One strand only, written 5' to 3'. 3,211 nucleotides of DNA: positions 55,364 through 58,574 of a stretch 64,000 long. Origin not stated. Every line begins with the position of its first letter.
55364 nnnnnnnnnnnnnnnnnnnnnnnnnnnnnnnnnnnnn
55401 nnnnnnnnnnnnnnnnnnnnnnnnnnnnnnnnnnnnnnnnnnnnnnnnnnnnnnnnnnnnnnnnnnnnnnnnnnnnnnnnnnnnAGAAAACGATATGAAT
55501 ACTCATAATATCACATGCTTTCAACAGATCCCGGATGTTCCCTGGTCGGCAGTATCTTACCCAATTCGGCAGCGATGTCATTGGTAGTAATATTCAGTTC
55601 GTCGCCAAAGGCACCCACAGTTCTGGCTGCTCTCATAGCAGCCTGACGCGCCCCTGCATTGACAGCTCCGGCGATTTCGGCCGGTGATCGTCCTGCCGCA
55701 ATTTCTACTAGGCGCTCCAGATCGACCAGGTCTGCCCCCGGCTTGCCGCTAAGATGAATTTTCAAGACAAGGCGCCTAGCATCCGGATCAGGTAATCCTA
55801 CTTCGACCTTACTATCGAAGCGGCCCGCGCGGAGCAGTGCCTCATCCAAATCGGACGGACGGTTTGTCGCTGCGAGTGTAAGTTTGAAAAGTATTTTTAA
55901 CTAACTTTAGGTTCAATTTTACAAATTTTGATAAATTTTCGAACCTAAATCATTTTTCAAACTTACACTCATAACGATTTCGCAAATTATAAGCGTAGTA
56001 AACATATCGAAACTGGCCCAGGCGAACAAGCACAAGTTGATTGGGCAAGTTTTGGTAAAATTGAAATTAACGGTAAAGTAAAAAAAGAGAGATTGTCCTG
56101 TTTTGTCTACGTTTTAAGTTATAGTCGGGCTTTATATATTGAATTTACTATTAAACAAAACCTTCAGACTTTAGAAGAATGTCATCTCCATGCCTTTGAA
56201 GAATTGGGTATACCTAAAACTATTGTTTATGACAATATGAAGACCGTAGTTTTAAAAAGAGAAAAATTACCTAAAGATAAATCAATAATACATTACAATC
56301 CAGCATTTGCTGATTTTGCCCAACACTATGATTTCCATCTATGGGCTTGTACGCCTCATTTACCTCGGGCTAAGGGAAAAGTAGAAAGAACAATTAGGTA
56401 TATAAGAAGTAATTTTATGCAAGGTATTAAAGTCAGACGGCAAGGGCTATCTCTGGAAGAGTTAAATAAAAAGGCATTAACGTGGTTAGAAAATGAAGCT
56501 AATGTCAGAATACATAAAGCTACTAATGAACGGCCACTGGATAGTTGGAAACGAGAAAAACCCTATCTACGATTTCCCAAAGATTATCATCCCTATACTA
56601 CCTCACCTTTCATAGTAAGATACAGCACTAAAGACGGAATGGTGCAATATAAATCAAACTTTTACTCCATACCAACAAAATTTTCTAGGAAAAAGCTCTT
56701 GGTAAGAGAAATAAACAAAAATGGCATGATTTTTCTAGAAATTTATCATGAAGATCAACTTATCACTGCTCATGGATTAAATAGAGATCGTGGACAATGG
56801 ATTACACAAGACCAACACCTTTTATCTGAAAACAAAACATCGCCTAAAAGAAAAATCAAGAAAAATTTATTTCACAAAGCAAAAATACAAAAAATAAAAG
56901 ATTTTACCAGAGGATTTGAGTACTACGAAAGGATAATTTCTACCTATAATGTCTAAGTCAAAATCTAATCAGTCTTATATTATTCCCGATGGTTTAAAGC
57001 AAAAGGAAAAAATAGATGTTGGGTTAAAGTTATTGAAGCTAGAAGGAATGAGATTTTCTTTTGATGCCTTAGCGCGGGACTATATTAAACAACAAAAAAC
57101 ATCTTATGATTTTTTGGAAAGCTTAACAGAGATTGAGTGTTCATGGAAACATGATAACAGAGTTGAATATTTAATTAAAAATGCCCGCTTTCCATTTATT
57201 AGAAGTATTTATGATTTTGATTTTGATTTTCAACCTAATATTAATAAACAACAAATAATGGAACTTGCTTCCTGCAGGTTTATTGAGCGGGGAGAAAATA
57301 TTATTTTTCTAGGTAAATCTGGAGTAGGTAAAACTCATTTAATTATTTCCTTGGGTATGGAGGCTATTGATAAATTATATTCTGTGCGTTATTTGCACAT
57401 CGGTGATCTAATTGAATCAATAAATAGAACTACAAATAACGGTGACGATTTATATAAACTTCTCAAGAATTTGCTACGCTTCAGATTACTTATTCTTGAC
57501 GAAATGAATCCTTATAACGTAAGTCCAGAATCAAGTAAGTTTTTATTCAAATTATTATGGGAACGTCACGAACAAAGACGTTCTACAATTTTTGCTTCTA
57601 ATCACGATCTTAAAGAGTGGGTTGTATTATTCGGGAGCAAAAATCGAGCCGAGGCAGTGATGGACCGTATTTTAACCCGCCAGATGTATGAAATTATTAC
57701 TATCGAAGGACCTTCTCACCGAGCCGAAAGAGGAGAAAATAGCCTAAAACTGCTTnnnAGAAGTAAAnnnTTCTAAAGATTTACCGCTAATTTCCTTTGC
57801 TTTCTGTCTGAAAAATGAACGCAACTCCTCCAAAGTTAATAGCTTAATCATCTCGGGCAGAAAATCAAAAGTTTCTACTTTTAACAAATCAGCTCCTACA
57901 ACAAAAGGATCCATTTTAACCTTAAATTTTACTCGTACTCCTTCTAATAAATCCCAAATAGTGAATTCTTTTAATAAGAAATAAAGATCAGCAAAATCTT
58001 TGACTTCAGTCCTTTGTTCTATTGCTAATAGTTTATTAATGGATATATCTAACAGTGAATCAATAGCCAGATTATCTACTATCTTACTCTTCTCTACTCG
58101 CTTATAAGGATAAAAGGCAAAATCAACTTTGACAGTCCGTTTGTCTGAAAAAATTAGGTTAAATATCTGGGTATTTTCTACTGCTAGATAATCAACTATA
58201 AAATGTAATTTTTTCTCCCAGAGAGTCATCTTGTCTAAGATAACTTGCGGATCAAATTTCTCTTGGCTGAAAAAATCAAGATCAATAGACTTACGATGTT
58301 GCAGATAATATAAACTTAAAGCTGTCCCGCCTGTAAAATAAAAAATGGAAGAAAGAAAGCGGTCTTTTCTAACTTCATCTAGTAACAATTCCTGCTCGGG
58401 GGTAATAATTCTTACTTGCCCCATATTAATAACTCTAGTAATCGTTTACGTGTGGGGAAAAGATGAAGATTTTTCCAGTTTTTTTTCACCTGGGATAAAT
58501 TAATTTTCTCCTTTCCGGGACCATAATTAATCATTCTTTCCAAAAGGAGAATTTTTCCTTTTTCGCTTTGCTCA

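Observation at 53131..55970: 2.65-kb GC-rich foreign segment bounded by perfect 94-bp direct repeats that cut through three genes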

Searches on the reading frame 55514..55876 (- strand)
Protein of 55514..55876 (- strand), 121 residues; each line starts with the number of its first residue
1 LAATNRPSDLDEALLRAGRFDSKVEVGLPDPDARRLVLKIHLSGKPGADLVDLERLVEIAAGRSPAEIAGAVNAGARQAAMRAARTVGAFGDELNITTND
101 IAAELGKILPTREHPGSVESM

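Call 14: search_protein_families(library=pfam, proteins=[window:55514-55876:-], max_evalue=0.01)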
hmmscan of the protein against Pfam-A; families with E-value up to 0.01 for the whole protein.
window:55514-55876:- (121 aa): 2 families
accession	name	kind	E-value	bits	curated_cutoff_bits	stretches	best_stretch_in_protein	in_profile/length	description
PF00004.35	AAA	-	0.00015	22.7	21.2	1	1-27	105-130/131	ATPase family associated with various cellular activities (AAA)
PF17862.7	AAA_lid_3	-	0.0043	17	27.2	1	51-87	2-38/45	AAA+ lid domain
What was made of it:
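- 55511..55876 (-): C-terminal remnant (about 105-121 codons) of a two-module CDC48-like AAA ATPase gene, cut at repeat copy 2. Pfam AAA and AAA_lid_3 (call 14).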

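Call 24: find_homologous_proteins(query=window:55514-55867:-)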
Query window:55514-55867:- (118 aa): 1 proteins with E <= 0.001 among 140 candidates.
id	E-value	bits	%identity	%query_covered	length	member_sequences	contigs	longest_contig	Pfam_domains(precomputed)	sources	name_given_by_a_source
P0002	5.3e-63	228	99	95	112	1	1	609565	-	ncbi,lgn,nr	ncbi:hypothetical protein HY404_02190 [Candidatus Microgenomates bacterium]|nr:hypothetical protein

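Call 63: search_protein_representatives(protein=window:55514-55867:-)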
Query: 118 residues. Proteins with E-value up to 0.001 (for the whole library): 8922; up to 1e-10: 692; up to 1e-30: 4. The best 150 are listed.
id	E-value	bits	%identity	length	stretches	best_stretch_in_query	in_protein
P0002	1.7e-63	227.8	99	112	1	7-118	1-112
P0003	4.2e-45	168.6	57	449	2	1-102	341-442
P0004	1.3e-35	138.1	51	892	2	1-85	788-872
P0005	3.6e-32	127.0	37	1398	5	1-78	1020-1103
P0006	1.3e-29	118.7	43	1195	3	1-85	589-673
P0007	4.0e-28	114.0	41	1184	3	1-77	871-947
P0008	1.5e-26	108.9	41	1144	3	1-76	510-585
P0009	3.2e-26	107.9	35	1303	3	1-94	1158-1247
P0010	3.3e-26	107.8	40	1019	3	1-102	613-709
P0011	7.4e-26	106.7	32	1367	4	5-103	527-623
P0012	8.2e-26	106.5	39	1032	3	1-84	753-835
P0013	8.4e-26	106.5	46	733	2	1-85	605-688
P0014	1.1e-24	102.9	40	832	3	1-81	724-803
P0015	1.4e-24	102.6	44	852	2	1-97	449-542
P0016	2.1e-24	102.0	44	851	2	1-101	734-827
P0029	3.5e-21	91.6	45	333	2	1-103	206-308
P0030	4.0e-21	91.5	42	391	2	1-109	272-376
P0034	4.8e-21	91.2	44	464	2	1-90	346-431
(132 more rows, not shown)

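Call 64: list_cluster_members(proteins=[P0003, P0004, P0006, P0013, P0029, P0030, P0034])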
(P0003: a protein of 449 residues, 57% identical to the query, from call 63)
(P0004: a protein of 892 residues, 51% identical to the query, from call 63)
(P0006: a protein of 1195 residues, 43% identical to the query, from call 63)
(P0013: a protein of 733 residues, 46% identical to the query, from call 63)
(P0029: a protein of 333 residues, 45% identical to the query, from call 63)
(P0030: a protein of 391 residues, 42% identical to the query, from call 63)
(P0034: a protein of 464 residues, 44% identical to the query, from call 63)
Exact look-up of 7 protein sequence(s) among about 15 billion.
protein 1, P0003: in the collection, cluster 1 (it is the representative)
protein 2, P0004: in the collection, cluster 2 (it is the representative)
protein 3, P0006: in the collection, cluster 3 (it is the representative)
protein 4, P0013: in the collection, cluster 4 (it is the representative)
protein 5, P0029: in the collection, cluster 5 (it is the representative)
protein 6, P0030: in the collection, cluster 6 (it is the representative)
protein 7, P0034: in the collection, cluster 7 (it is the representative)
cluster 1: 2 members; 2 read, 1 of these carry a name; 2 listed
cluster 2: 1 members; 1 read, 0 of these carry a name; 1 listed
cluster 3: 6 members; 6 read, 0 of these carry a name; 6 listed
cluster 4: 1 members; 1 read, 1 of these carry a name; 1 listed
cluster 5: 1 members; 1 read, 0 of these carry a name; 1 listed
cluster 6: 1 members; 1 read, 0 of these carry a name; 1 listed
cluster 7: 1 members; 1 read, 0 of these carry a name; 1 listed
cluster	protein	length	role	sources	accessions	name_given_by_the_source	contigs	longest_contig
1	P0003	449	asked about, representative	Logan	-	-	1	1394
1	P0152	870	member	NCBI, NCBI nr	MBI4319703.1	MAG: AAA family ATPase [Chloroflexi bacterium] | AAA family ATPase [Chloroflexota bacterium]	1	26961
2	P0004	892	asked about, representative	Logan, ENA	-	-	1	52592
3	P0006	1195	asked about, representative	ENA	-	-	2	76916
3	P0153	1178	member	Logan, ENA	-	-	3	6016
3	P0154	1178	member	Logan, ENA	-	-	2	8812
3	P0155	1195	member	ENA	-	-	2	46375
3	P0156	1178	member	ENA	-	-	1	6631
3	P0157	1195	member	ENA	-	-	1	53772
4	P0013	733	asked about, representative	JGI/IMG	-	transitional endoplasmic reticulum ATPase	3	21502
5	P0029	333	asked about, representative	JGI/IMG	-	-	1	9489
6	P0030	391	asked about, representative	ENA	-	-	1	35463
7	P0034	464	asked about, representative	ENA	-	-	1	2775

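Call 65: find_encoding_contigs(protein=P0152, flank=8000, max_places=4)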
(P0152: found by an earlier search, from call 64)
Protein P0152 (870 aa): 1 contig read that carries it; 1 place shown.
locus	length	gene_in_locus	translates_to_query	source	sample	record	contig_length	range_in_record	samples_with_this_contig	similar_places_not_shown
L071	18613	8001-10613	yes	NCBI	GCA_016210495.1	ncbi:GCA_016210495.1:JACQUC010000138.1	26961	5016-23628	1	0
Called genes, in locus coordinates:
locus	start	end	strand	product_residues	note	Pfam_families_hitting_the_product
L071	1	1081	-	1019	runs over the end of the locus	PF08305:NPCBM, PF02065:Melibiase, PF01055:Glyco_hydro_31_2nd (weak)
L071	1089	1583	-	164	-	PF01982:CTP-dep_RFKase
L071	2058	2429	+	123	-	-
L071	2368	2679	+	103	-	-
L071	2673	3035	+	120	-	PF01909:NTP_transf_2, PF18765:Polbeta (weak)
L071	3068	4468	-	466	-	PF04293:SpoVR, PF24755:SpoVR_C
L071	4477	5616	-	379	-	PF04285:DUF444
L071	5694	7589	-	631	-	PF08298:AAA_PrkA, PF06798:PrkA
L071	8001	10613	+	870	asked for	PF13521:AAA_28 (faint), PF05496:RuvB_N (faint), PF13479:AAA_24 (faint), PF01078:Mg_chelatase (faint), PF00004:AAA, PF17862:AAA_lid_3 (weak), PF00004:AAA, PF17862:AAA_lid_3 (weak), +10 more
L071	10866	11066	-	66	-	-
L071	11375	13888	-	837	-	PF15902:Sortilin-Vps10 (faint)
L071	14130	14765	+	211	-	PF00589:Phage_integrase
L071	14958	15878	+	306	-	-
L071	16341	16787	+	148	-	PF01850:PIN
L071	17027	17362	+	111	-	-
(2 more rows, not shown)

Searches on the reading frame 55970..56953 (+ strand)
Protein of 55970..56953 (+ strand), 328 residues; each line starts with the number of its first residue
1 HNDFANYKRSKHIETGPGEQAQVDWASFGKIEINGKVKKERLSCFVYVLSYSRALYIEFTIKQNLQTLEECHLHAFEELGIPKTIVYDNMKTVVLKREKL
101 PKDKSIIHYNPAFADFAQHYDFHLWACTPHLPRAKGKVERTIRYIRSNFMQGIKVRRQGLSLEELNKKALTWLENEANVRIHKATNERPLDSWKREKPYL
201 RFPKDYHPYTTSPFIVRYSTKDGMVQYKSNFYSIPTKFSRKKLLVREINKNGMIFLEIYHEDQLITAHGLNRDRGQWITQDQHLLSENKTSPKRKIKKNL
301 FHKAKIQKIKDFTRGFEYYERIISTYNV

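Call 14: search_protein_families(library=pfam, proteins=[window:55970-56953:+], max_evalue=0.01)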
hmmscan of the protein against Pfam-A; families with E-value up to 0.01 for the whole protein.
window:55970-56953:+ (328 aa): 2 families
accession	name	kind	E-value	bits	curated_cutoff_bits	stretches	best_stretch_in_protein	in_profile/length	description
PF00665.32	rve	-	7.6e-12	45.8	32.6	1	15-130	2-100/102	Integrase core domain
PF22483.2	Mu-transpos_C_2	-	4.9e-09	36.2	27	1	209-280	6-73/73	Mu transposase, C-terminal domain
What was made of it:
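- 55971..56956 (+): istA of an IS21-family element, lacking about 90-100 N-terminal codons and the left end of the IS. Pfam rve and Mu-transpos_C_2 (call 14).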

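Call 42: find_related_loci(query=window:55970-56953:+, collection=metagenome_contigs, flank=4000)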
Query window:55970-56953:+ (328 aa) in metagenome_contigs; peptide patterns used: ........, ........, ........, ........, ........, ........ (x = any residue, [..] = any of these).
65 stretches matched a pattern; 12 encode a relative of the query (tblastn E <= 1e-3); 12 distinct loci.
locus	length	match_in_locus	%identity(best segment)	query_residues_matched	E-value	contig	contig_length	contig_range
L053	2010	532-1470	56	8-323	3e-124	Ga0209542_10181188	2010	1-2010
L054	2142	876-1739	47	8-299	6e-89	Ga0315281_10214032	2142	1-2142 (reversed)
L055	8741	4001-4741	40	8-268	3e-46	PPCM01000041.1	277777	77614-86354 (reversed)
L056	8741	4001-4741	40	8-268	3e-46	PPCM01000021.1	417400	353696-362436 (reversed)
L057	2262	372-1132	34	1-268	6e-31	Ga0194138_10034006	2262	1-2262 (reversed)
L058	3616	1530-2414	28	13-327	2e-21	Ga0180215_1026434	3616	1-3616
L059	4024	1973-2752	30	13-287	2e-20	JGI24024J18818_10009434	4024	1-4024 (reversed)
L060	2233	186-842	26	17-246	6e-15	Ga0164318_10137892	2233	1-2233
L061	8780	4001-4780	26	18-292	1e-14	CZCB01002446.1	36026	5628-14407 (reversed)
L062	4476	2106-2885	26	18-292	1e-14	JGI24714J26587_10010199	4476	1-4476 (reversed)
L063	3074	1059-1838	26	18-292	1e-14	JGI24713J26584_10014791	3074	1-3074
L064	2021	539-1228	26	18-269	7e-11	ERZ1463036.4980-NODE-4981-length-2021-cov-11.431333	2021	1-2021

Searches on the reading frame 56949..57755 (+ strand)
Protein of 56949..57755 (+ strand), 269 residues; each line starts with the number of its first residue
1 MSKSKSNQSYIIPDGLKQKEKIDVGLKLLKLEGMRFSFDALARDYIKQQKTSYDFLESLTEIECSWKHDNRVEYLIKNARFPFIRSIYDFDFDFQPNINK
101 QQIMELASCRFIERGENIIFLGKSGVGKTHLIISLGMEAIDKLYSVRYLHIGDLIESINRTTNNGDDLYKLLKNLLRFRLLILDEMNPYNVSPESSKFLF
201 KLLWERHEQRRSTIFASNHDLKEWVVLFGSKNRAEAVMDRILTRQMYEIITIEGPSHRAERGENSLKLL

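Call 14: search_protein_families(library=pfam, proteins=[window:56949-57755:+], max_evalue=0.01)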
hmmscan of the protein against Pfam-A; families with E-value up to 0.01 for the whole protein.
window:56949-57755:+ (269 aa): 3 families
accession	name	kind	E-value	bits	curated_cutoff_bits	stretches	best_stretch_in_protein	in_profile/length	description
PF01695.23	IstB_IS21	-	3.5e-53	181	24.1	1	26-260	3-233/238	IstB-like ATP binding protein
PF00308.24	Bac_DnaA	-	2.1e-06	28.5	23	1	118-222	37-142/162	Bacterial DnaA ATPAse domain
PF20720.3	nSTAND3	-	0.0026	17.9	27.2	0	112-159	14-62/155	Novel STAND NTPase 3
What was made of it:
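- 56949..57758 (+): istB (complete). Only 9 bp separate its stop from the next gene, so the right end of the IS is also missing. Pfam IstB_IS21, E 3.5e-53 (call 14).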

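Call 20: find_encoding_contigs(protein=window:56949-57755:+, flank=10000, max_places=10)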
Protein window:56949-57755:+ (269 aa): 3 contigs read that carry it; 3 places shown.
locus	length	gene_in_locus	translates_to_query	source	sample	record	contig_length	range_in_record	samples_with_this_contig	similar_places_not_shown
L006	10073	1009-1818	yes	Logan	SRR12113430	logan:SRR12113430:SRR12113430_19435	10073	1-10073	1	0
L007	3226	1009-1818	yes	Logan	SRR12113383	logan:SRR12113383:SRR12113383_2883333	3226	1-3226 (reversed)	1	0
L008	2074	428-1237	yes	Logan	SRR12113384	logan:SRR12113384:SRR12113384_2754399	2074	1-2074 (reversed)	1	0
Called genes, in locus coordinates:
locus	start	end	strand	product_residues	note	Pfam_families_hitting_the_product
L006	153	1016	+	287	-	PF00665:rve, PF22483:Mu-transpos_C_2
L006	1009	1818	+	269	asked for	PF01695:IstB_IS21, PF00308:Bac_DnaA (weak)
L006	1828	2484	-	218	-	PF08843:AbiEii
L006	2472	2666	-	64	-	-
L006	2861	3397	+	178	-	PF05137:PilN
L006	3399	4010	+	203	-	PF04350:PilO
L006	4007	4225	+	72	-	-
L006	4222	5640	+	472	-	PF16656:Pur_ac_phosph_N, PF13620:CarboxypepD_reg, PF19077:Big_13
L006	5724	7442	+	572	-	-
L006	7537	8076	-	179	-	-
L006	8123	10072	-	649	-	?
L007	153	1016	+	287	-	PF00665:rve, PF22483:Mu-transpos_C_2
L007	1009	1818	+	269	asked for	PF01695:IstB_IS21, PF00308:Bac_DnaA (weak)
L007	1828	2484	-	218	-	PF08843:AbiEii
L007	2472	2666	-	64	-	-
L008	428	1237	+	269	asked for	PF01695:IstB_IS21, PF00308:Bac_DnaA (weak)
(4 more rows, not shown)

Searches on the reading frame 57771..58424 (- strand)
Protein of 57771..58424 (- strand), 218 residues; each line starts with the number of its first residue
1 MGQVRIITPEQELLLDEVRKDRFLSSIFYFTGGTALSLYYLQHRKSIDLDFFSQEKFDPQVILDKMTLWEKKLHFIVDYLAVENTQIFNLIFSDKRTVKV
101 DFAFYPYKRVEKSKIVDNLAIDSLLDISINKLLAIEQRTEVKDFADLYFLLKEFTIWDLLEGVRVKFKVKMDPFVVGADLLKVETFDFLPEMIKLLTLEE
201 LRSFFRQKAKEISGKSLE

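Call 14: search_protein_families(library=pfam, proteins=[window:57771-58424:-], max_evalue=0.01)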
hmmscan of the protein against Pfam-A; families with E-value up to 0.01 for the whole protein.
window:57771-58424:- (218 aa): 1 family
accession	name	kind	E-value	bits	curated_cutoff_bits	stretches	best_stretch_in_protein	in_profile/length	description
PF08843.17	AbiEii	-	3.9e-16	60.1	22.5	1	15-209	3-211/238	Nucleotidyl transferase AbiEii toxin, Type IV TA system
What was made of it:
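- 57768..58606 (-): AbiEii toxin gene (57768-58424) and the overlapping 64-aa upstream ORF (58412-58606). Part of the AT-rich (0.32 GC) accessory island. Pfam AbiEii, E 3.9e-16 (call 14).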

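Call 21: find_encoding_contigs(protein=window:57771-58424:-, flank=10000, max_places=10)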
Protein window:57771-58424:- (218 aa): 4 contigs read that carry it; 4 places shown.
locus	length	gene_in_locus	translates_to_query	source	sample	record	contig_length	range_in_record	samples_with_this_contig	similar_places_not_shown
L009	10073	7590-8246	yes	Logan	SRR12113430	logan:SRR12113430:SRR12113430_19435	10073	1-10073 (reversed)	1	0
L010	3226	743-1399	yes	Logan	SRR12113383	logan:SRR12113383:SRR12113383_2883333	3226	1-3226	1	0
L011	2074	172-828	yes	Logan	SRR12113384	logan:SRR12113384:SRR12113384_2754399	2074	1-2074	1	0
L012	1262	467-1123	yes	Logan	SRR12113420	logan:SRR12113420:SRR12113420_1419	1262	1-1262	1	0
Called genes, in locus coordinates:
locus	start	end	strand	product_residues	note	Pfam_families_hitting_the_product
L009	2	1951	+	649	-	?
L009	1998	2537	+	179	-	-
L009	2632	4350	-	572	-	-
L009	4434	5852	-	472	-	PF16656:Pur_ac_phosph_N, PF13620:CarboxypepD_reg, PF19077:Big_13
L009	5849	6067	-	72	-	-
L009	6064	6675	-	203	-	PF04350:PilO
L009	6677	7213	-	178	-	PF05137:PilN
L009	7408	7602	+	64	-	-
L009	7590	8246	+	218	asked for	PF08843:AbiEii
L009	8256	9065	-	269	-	PF01695:IstB_IS21, PF00308:Bac_DnaA (weak)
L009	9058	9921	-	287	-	PF00665:rve, PF22483:Mu-transpos_C_2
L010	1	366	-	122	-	?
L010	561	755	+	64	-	-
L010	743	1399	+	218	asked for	PF08843:AbiEii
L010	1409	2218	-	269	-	PF01695:IstB_IS21, PF00308:Bac_DnaA (weak)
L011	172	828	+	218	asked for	PF08843:AbiEii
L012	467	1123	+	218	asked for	PF08843:AbiEii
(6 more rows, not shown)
